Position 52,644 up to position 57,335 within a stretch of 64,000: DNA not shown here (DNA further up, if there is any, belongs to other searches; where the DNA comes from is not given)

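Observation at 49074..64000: Compact Pfa/PKS-like lipid assembly line with built-in ER and PPTase plus ACP, hydrolase, GT1 and WS/DGAT: candidate pathway for an uncharacterised glycolipid or wax-type lipid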

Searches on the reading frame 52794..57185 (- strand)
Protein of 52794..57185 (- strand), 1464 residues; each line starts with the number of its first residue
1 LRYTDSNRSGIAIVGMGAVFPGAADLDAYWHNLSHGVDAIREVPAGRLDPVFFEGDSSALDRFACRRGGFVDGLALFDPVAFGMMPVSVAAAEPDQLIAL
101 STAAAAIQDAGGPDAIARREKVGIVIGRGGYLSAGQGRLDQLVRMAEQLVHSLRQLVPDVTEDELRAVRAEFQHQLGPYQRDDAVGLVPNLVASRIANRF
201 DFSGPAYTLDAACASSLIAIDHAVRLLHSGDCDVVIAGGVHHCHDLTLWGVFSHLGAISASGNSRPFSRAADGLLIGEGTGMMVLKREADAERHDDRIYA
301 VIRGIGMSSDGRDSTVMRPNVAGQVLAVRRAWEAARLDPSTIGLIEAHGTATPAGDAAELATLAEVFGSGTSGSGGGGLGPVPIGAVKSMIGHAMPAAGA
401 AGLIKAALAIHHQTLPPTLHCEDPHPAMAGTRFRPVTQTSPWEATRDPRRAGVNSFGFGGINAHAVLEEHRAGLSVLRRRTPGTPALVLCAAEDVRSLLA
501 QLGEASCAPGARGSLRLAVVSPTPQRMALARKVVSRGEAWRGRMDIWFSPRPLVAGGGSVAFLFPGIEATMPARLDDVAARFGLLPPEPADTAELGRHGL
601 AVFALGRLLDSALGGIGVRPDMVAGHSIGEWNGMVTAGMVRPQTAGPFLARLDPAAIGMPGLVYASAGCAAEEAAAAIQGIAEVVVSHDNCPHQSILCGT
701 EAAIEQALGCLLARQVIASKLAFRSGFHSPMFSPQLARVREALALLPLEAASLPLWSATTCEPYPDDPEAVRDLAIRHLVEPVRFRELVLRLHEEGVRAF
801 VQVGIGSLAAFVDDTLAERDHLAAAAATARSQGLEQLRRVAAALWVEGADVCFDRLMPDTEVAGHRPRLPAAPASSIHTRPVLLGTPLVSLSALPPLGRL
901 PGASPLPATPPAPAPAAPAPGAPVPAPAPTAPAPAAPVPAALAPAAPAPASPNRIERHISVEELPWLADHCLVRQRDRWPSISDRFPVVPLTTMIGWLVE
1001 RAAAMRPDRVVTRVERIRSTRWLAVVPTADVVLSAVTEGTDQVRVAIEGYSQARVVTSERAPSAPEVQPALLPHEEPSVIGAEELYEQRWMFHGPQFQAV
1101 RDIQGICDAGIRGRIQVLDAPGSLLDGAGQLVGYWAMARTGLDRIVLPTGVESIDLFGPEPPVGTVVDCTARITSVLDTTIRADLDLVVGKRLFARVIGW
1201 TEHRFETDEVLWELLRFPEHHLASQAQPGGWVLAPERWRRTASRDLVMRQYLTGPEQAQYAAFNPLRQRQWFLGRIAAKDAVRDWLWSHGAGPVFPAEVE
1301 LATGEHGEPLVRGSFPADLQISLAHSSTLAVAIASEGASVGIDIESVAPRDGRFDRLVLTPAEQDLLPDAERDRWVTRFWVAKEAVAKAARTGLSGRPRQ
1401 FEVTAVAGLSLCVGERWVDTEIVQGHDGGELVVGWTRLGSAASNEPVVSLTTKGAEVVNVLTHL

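Call 3: search_protein_families(library=pfam, proteins=[window:52794-57185:-], max_evalue=0.01)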
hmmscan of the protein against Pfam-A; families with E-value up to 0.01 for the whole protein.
window:52794-57185:- (1464 aa): 8 families
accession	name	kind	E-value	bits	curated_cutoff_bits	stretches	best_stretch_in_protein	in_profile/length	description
PF00109.32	ketoacyl-synt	-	9.2e-57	193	20.8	1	10-291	3-252/252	Beta-ketoacyl synthase, N-terminal domain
PF02801.28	Ketoacyl-synt_C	-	5e-37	127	20.8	1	299-422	1-119/119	Beta-ketoacyl synthase, C-terminal domain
PF00698.26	Acyl_transf_1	-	2.3e-15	57.3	32.7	1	613-823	77-286/319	Acyl transferase domain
PF01648.25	ACPS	-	1e-14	54.9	25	1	1339-1405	1-78/111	4'-phosphopantetheinyl transferase superfamily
PF16197.11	KAsynt_C_assoc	-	1.6e-11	45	33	1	426-504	6-79/111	Ketoacyl-synthetase C-terminal extension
PF14765.12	PS-DH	-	2.8e-08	33.9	23.7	1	1065-1189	7-142/166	Polyketide synthase dehydratase N-terminal domain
PF00108.29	Thiolase_N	-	0.0001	22.2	26.4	1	204-241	76-113/260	Thiolase, N-terminal domain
PF17837.6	4PPT_N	-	0.0028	18.1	27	0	1264-1334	10-67/68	4'-phosphopantetheinyl transferase N-terminal domain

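Call 7: find_homologous_proteins(query=window:52794-57185:-, max_evalue=1e-20)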
Query window:52794-57185:- (1464 aa): 7996 proteins with E <= 1e-20 among 8000 candidates; the best 120 are listed.
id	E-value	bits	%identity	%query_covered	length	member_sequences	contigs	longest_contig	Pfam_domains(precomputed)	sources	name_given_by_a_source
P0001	0.0e+0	3279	100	100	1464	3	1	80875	PF01648.26,PF00109.33,PF14765.13,PF02801.29,PF16197.12,PF00698.27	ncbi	-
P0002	0.0e+0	2960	91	100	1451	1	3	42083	PF01648.26,PF00109.33,PF02801.29,PF16197.12,PF00698.27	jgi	jgi:acyl transferase domain-containing protein/4'-phosphopantetheinyl transferase EntD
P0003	0.0e+0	2160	70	98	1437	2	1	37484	PF01648.26,PF00109.33,PF02801.29,PF16197.12,PF00698.27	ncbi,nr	ncbi:MAG TPA: beta-ketoacyl synthase N-terminal-like domain-containing protein [Acidimicrobiales bac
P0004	0.0e+0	2111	67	98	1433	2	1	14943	PF01648.26,PF00109.33,PF02801.29,PF16197.12,PF00698.27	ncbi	-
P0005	0.0e+0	1694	56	98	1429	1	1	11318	PF01648.26,PF00109.33,PF14765.13,PF02801.29,PF16197.12,PF00698.27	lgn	-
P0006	0.0e+0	1607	55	97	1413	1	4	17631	PF01648.26,PF00109.33,PF14765.13,PF02801.29,PF16197.12,PF00698.27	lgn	-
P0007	0.0e+0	1567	52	98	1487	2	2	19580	PF01648.26,PF00109.33,PF02801.29,PF00698.27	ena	-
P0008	0.0e+0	1529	51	98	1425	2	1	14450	PF01648.26,PF00109.33,PF14765.13,PF02801.29,PF16197.12,PF00698.27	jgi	jgi:acyl transferase domain-containing protein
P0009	0.0e+0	1504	50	98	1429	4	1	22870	PF01648.26,PF00109.33,PF14765.13,PF02801.29,PF16197.12,PF00698.27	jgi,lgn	jgi:acyl transferase domain-containing protein/phosphopantetheinyl transferase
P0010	0.0e+0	1465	52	97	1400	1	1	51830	PF01648.26,PF00109.33,PF02801.29,PF16197.12,PF00698.27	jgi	jgi:acyl transferase domain-containing protein/phosphopantetheinyl transferase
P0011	0.0e+0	1461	51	97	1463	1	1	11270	PF01648.26,PF00109.33,PF21089.4,PF14765.13,PF02801.29,PF16197.12,PF00698.27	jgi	jgi:acyl transferase domain-containing protein/phosphopantetheinyl transferase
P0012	0.0e+0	1460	52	97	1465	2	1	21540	PF01648.26,PF00109.33,PF14765.13,PF02801.29,PF16197.12,PF00698.27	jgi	jgi:acyl transferase domain-containing protein/phosphopantetheinyl transferase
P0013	0.0e+0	1458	50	99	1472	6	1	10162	PF01648.26,PF00109.33,PF14765.13,PF02801.29,PF16197.12,PF00698.27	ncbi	ncbi:MAG: beta-ketoacyl synthase N-terminal-like domain-containing protein [Nocardioidaceae bacteriu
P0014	0.0e+0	1456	51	98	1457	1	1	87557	PF01648.26,PF00109.33,PF02801.29,PF16197.12,PF00698.27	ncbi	-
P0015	0.0e+0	1455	50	98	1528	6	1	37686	PF01648.26,PF00109.33,PF14765.13,PF00108.30,PF02801.29,PF16197.12,PF00698.27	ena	-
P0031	0.0e+0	1440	56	60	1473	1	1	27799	PF01648.26,PF00109.33,PF14765.13,PF02801.29,PF16197.12,PF00698.27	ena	-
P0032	0.0e+0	1440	49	98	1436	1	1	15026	PF01648.26,PF00109.33,PF02801.29,PF16197.12,PF00698.27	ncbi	-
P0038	0.0e+0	1430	50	97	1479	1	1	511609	PF01648.26,PF00109.33,PF14765.13,PF02801.29,PF16197.12,PF00698.27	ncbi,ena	-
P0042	0.0e+0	1428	50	99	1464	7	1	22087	PF01648.26,PF00109.33,PF14765.13,PF02801.29,PF16197.12,PF00698.27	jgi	jgi:phosphopantetheine--protein transferase-like protein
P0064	0.0e+0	1415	51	96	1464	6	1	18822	PF01648.26,PF00109.33,PF14765.13,PF00108.30,PF02801.29,PF16197.12,PF00698.27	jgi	jgi:phosphopantetheine--protein transferase-like protein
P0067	0.0e+0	1414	51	96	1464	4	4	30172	PF01648.26,PF00109.33,PF14765.13,PF00108.30,PF02801.29,PF16197.12,PF00698.27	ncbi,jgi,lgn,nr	ncbi:MAG: beta-ketoacyl synthase [Pseudonocardiales bacterium]|nr:polyketide synthase dehydratase do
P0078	0.0e+0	1408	50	97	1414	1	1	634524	PF01648.26,PF00109.33,PF21089.4,PF14765.13,PF02801.29,PF16197.12,PF00698.27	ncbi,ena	-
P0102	0.0e+0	1394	50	97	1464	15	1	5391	PF01648.26,PF00109.33,PF14765.13,PF02801.29,PF16197.12,PF00698.27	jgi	jgi:acyl transferase domain-containing protein/phosphopantetheinyl transferase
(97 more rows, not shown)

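Call 8: find_encoding_contigs(protein=P0001, flank=10000, max_places=4)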
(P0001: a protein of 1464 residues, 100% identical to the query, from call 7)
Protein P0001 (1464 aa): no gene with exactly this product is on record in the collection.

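Call 9: find_encoding_contigs(protein=P0002, flank=10000, max_places=4)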
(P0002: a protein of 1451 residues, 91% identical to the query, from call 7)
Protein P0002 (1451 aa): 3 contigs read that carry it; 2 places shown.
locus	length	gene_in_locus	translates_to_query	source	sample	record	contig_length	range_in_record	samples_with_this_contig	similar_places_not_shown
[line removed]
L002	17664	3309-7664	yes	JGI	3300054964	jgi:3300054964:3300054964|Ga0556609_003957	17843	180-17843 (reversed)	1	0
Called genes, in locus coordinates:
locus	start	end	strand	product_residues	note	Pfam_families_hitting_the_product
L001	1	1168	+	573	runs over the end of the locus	PF00005:ABC_tran, PF13304:AAA_21, PF01061:ABC2_membrane, PF12698:ABC2_membrane_3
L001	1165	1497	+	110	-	PF00196:GerE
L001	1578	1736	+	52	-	-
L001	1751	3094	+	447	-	-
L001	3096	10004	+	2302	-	PF03060:NMO, PF00109:ketoacyl-synt, PF02801:Ketoacyl-synt_C, PF16197:KAsynt_C_assoc, PF00698:Acyl_transf_1, PF08659:KR, PF00106:adh_short, PF13561:adh_short_C2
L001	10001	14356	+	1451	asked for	PF00109:ketoacyl-synt, PF02801:Ketoacyl-synt_C, PF16197:KAsynt_C_assoc, PF00698:Acyl_transf_1, PF01648:ACPS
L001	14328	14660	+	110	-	-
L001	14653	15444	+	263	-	PF12146:Hydrolase_4, PF00561:Abhydrolase_1, PF12697:Abhydrolase_6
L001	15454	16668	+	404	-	PF00201:UDPGT, PF06722:EryCIII-like_C, PF04101:Glyco_tran_28_C (weak)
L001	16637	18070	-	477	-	PF03007:WS_DGAT_cat, PF06974:WS_DGAT_C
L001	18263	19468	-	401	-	PF00480:ROK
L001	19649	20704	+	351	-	PF00532:Peripla_BP_1, PF13407:Peripla_BP_4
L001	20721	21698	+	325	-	PF02653:BPD_transp_2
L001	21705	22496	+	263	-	PF00005:ABC_tran, PF02463:SMC_N (faint), PF13304:AAA_21 (faint)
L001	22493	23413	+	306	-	PF01261:AP_endonuc_2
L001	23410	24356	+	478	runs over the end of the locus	PF00370:FGGY_N, PF02782:FGGY_C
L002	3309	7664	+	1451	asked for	PF00109:ketoacyl-synt, PF02801:Ketoacyl-synt_C, PF16197:KAsynt_C_assoc, PF00698:Acyl_transf_1, PF01648:ACPS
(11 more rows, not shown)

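Call 10: find_encoding_contigs(protein=P0003, flank=10000, max_places=3)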
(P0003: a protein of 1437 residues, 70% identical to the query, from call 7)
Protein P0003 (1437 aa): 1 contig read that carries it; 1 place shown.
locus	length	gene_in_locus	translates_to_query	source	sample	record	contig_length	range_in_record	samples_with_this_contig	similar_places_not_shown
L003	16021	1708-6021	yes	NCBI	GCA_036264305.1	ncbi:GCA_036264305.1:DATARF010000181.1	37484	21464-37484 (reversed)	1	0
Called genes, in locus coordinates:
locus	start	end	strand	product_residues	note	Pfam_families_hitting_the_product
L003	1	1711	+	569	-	PF08659:KR, PF00106:adh_short, PF13561:adh_short_C2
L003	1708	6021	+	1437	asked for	PF00109:ketoacyl-synt, PF02801:Ketoacyl-synt_C, PF16197:KAsynt_C_assoc, PF00698:Acyl_transf_1, PF01648:ACPS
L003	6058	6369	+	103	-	-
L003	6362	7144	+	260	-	PF12146:Hydrolase_4, PF00561:Abhydrolase_1, PF12697:Abhydrolase_6, PF00756:Esterase (weak)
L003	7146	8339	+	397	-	PF00201:UDPGT, PF06722:EryCIII-like_C, PF04101:Glyco_tran_28_C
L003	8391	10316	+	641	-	PF13489:Methyltransf_23, PF08242:Methyltransf_12 (weak)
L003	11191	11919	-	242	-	PF25023:TEN_YD-shell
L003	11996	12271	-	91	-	PF05593:RHS_repeat (weak)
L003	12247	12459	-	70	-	-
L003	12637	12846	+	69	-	-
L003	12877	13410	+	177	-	-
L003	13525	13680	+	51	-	-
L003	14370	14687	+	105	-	PF01022:HTH_5, PF12802:MarR_2 (weak), PF12840:HTH_20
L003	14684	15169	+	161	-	PF08327:AHSA1 (weak)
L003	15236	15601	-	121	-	-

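Call 11: find_encoding_contigs(protein=P0038, flank=10000, max_places=2)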
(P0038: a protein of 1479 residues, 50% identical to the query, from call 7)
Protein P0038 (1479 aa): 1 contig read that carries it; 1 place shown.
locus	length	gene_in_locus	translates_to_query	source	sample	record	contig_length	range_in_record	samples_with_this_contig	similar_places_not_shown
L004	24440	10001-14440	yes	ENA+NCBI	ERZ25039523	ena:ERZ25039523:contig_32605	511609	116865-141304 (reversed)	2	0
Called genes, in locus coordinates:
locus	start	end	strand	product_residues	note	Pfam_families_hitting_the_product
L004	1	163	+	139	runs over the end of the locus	PF21619:DUF6855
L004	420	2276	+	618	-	PF00089:Trypsin, PF13365:Trypsin_2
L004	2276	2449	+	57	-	-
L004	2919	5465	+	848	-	-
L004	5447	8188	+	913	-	PF00109:ketoacyl-synt, PF02801:Ketoacyl-synt_C, PF16197:KAsynt_C_assoc (weak), PF00698:Acyl_transf_1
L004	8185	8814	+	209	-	PF00550:PP-binding (weak)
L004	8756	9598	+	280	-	-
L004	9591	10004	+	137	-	PF08659:KR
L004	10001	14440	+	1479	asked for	PF00109:ketoacyl-synt, PF02801:Ketoacyl-synt_C, PF16197:KAsynt_C_assoc, PF00698:Acyl_transf_1, PF14765:PS-DH, PF01648:ACPS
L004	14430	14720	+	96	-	-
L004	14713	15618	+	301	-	PF00561:Abhydrolase_1, PF12146:Hydrolase_4, PF12697:Abhydrolase_6, PF03096:Ndr (faint)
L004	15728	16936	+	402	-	PF00201:UDPGT, PF06722:EryCIII-like_C, PF04101:Glyco_tran_28_C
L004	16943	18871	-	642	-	PF13489:Methyltransf_23, PF08242:Methyltransf_12 (weak)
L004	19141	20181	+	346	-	PF03446:NAD_binding_2, PF00393:6PGD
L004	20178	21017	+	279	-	PF00342:PGI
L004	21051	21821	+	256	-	PF00342:PGI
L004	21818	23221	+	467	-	PF00479:G6PD_N, PF02781:G6PD_C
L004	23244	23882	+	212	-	-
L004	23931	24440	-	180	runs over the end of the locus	PF03551:PadR, PF10400:Vir_act_alpha_C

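Call 12: find_encoding_contigs(protein=P0078, flank=10000, max_places=2)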
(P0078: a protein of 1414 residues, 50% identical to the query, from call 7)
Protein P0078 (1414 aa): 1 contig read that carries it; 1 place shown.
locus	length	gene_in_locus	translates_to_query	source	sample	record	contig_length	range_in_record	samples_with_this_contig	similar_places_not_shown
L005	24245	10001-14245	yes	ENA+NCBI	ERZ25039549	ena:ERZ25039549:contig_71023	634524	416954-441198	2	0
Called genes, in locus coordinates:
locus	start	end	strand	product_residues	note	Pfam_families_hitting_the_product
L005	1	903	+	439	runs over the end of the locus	-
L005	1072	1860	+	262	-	PF02810:SEC-C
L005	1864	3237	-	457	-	PF13620:CarboxypepD_reg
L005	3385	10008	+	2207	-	PF03060:NMO, PF00109:ketoacyl-synt, PF02801:Ketoacyl-synt_C, PF16197:KAsynt_C_assoc, PF00698:Acyl_transf_1, PF00106:adh_short, PF08659:KR, PF13561:adh_short_C2, +1 more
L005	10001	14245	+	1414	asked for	PF00109:ketoacyl-synt, PF02801:Ketoacyl-synt_C, PF16197:KAsynt_C_assoc, PF00698:Acyl_transf_1, PF21089:PKS_DH_N (faint), PF14765:PS-DH, PF01648:ACPS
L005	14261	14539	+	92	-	-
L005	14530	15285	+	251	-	PF00561:Abhydrolase_1, PF12146:Hydrolase_4, PF12697:Abhydrolase_6, PF03096:Ndr (faint)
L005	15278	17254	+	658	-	PF12146:Hydrolase_4, PF00561:Abhydrolase_1, PF12697:Abhydrolase_6, PF00201:UDPGT, PF04101:Glyco_tran_28_C, PF06722:EryCIII-like_C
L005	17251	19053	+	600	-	PF13489:Methyltransf_23, PF08241:Methyltransf_11 (weak), PF08242:Methyltransf_12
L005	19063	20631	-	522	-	-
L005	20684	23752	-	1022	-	PF18957:RibLong (faint), PF05345:He_PIG, PF24908:Ig_SIBA-E_2nd (faint), PF17892:Cadherin_5 (faint), PF05345:He_PIG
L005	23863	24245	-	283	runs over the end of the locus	PF04794:YdjC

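Call 31: search_protein_families(library=ncbifam, proteins=[window:52794-57185:-], max_evalue=0.001)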
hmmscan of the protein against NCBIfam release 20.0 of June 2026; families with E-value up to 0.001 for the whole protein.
window:52794-57185:- (1464 aa): 34 families (the best 25 are shown)
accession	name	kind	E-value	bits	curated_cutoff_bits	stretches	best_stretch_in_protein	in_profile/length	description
TIGR02813.1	omega_3_PfaA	subfamily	7.4e-132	440.9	1010.1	2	10-504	8-497/2582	polyketide-type polyunsaturated fatty acid synthase PfaA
NF045894.1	PKS_plus_SDR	equivalog_domain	2.8e-121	406.3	1740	3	185-472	145-429/1515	type I polyketide synthase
NF040607.1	mycolic_Pks13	equivalog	2.1e-94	317.1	2100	3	188-472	246-528/1680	polyketide synthase Pks13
NF041183.1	Pks2_ls1_myc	equivalog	7e-89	298.4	2400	3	148-470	111-425/2086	sulfolipid-1 biosynthesis phthioceranic/hydroxyphthioceranic acid synthase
TIGR03150.1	fabF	equivalog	2.1e-57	194.7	493.75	1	187-467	135-406/407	beta-ketoacyl-ACP synthase II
NF005589.0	PRK07314.1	subfamily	7.2e-56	189.7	387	1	187-468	138-410/413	beta-ketoacyl-ACP synthase II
NF004970.0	PRK06333.1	subfamily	4.2e-52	177.4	525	1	164-469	127-421/424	beta-ketoacyl-ACP synthase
NF006618.0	PRK09185.1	subfamily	2.8e-45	155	407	1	192-469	140-392/394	beta-ketoacyl-ACP synthase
NF053555.1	prodigi_MBC_PigJ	equivalog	9.1e-45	153.2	900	1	9-469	331-758/759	prodigiosin MBC biosynthesis protein PigJ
NF005076.0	PRK06501.1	equivalog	2.9e-42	145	629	1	191-470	153-423/425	beta-ketoacyl-ACP synthase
NF004618.0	PRK05952.1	equivalog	1.7e-40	139.1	455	1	182-469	116-382/384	beta-ketoacyl-ACP synthase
NF005490.0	PRK07103.1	equivalog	4.6e-40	137.9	445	1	195-469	151-412/414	polyketide beta-ketoacyl:acyl carrier protein synthase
NF058662.1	cispenta_AmcF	equivalog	1.6e-37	129.4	325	1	192-468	108-368/369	cispentacin biosynthesis acyltransferase subunit AmcF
NF006434.0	PRK08722.1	equivalog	1.6e-37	129.4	759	1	189-466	140-410/414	beta-ketoacyl-ACP synthase II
NF005935.0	PRK07967.1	equivalog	3.6e-36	124.9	630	1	171-469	123-403/406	beta-ketoacyl-ACP synthase I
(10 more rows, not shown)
